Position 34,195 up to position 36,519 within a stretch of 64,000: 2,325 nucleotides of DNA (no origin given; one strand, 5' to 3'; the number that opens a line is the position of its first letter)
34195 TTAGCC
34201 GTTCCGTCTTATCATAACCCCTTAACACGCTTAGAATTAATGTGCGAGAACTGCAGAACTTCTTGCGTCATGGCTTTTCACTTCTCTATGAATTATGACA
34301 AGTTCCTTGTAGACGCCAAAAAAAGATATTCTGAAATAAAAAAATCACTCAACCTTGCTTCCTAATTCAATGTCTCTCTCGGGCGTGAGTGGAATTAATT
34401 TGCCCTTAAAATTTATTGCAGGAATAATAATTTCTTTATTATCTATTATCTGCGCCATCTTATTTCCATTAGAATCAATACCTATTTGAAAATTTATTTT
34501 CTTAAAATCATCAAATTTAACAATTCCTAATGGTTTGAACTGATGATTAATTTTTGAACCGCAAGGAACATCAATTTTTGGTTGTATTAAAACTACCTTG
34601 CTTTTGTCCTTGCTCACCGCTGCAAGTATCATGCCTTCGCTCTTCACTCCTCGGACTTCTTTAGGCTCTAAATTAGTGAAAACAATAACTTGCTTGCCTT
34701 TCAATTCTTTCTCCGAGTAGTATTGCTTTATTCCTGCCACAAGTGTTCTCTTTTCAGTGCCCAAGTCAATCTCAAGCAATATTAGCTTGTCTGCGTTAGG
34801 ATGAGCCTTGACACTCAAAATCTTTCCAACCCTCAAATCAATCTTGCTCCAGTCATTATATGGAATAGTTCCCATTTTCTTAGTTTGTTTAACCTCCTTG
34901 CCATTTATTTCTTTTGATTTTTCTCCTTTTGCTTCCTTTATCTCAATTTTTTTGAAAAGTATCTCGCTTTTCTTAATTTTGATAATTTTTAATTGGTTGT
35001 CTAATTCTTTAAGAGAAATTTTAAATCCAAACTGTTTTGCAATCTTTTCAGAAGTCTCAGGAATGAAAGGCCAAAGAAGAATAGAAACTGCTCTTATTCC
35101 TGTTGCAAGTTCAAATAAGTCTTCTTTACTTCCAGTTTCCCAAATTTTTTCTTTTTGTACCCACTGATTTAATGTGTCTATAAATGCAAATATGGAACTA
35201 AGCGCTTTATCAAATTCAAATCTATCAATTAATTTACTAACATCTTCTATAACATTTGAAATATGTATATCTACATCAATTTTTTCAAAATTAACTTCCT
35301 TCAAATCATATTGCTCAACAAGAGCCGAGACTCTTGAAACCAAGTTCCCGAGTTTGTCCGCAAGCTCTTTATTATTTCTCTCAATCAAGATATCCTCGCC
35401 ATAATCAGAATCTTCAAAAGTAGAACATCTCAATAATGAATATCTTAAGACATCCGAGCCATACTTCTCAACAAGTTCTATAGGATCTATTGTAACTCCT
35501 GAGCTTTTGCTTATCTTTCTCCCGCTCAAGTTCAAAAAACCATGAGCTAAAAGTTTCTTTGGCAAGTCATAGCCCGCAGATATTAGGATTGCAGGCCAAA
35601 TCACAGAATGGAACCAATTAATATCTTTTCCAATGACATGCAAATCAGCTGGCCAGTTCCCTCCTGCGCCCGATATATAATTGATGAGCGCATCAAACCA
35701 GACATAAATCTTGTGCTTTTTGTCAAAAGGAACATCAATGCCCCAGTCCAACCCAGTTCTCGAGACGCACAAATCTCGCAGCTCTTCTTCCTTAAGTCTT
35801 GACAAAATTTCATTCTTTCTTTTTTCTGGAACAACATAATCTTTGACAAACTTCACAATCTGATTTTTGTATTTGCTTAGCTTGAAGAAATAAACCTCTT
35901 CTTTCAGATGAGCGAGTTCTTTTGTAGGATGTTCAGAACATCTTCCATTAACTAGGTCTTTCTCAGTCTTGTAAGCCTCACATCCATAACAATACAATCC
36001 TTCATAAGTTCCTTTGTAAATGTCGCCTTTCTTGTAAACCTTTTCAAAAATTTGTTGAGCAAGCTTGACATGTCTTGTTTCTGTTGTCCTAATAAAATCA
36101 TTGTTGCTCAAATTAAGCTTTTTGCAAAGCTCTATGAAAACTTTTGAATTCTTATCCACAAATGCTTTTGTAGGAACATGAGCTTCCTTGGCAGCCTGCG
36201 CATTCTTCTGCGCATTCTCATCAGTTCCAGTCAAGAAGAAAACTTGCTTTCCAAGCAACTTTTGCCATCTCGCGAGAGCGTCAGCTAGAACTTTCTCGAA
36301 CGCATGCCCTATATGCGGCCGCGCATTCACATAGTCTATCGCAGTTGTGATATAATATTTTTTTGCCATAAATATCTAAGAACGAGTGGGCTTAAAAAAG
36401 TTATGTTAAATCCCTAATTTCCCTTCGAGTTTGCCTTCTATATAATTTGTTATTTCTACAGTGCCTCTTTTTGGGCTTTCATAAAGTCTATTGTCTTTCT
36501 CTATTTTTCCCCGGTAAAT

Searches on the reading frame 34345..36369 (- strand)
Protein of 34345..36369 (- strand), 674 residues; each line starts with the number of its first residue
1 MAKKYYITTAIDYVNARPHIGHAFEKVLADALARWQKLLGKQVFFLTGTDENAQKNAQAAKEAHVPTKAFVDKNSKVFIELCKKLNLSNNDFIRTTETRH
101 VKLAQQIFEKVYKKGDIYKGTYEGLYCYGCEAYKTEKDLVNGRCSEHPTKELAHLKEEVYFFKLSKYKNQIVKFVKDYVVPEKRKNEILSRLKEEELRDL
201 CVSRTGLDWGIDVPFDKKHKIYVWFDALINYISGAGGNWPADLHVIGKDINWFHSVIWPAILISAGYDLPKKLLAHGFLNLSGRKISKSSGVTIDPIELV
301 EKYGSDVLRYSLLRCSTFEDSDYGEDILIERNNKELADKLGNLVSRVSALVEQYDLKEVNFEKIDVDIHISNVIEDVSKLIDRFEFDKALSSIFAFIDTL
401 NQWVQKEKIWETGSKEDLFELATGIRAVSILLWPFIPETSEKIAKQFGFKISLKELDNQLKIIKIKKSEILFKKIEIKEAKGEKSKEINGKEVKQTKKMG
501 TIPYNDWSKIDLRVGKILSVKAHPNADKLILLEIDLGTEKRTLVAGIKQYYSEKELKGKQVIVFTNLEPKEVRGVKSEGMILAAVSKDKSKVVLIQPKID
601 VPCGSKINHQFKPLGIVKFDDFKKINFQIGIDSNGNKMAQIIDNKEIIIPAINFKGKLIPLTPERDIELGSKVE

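Call 20: search_protein_families(library=ncbifam, proteins=[window:34345-36369:-], max_evalue=0.00001)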
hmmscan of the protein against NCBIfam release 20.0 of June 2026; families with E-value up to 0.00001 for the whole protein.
window:34345-36369:- (674 aa): 28 families (the best 25 are shown)
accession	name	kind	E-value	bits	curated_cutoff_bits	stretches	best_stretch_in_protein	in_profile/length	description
NF008900.0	PRK12267.1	equivalog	1.5e-190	634.9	598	1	2-607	3-647/648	methionine--tRNA ligase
TIGR00398.1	metG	equivalog_domain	9.7e-126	420.6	336.35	1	5-476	1-530/530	methionine--tRNA ligase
NF001100.0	PRK00133.1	equivalog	3.7e-121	405.8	587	2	127-607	158-675/676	methionine--tRNA ligase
NF008860.0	PRK11893.2-2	equivalog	6.6e-79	266.4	761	3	5-135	3-134/583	methionine--tRNA ligase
TIGR00399.1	metG_C_term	equivalog_domain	7.8e-34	116.5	116.65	1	475-607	4-138/139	methionine--tRNA ligase subunit beta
NF007492.0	PRK10089.1-1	equivalog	9.1e-30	102.8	150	1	499-607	1-109/110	tRNA-binding protein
NF009687.0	PRK13208.1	equivalog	5.2e-28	97.7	738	2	240-469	487-722/801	valine--tRNA ligase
TIGR00422.1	valS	equivalog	1.1e-27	96.4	612.1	2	271-450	511-702/863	valine--tRNA ligase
NF004349.1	PRK05729.1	equivalog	4.1e-26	91.5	704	2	271-457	501-687/860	valine--tRNA ligase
TIGR00392.1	ileS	equivalog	1.1e-24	86.8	621.4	1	226-481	551-821/861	isoleucine--tRNA ligase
TIGR00396.1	leuS_bact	equivalog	4.1e-23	81.4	548.4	2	3-175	29-204/843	leucine--tRNA ligase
NF008957.0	PRK12300.1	subfamily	2.7e-22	78.6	677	2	267-459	608-793/946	leucine--tRNA ligase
NF007494.0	PRK10089.1-3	equivalog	5.5e-20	71.4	109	1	501-607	3-111/112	tRNA-binding protein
TIGR02222.1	chap_CsaA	subfamily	1.2e-19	70.2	119.65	1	504-607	1-106/107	export-related chaperone CsaA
NF007495.0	PRK10089.1-4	equivalog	2.6e-19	69.8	117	1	500-607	3-112/113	tRNA-binding protein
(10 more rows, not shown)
